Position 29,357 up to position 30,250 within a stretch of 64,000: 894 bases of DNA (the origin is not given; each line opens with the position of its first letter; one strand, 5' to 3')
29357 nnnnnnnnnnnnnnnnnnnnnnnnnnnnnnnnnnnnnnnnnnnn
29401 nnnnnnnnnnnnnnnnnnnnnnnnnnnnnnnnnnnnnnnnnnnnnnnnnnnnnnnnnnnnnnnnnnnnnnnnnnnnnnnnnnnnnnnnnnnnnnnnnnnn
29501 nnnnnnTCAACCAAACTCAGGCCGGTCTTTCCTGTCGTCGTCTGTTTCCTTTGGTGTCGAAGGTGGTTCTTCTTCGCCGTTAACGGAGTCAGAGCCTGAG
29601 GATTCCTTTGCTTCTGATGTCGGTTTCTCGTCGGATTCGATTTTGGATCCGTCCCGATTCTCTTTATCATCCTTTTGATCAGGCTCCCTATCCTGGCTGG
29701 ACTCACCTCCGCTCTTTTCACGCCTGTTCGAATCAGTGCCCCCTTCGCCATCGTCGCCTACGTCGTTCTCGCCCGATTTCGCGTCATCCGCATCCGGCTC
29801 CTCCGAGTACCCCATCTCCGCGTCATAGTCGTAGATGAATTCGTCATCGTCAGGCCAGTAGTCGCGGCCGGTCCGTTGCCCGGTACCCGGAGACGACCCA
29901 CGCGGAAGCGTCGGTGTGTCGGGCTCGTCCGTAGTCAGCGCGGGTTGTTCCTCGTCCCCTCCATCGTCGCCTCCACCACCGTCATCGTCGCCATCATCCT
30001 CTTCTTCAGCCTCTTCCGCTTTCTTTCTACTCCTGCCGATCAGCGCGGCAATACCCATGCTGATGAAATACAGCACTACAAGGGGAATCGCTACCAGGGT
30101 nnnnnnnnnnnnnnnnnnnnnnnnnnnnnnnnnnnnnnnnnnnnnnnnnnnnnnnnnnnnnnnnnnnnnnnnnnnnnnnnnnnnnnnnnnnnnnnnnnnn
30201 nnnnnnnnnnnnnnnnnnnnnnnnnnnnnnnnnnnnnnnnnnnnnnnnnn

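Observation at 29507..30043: TatC carries a ~180-residue acidic, low-complexity C-terminal tail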

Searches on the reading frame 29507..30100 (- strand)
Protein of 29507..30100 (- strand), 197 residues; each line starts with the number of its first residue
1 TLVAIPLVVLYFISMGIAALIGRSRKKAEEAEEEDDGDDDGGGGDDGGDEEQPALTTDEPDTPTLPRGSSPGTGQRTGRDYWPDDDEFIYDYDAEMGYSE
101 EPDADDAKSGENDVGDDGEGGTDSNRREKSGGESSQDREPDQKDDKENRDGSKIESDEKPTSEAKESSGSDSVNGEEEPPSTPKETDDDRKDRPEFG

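Call 49: search_solved_structures(query=window:29507-30100:-, max_evalue=10, show_alignments=5)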
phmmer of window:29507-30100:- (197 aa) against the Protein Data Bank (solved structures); distinct sequences matched with E-value up to 10: 0.
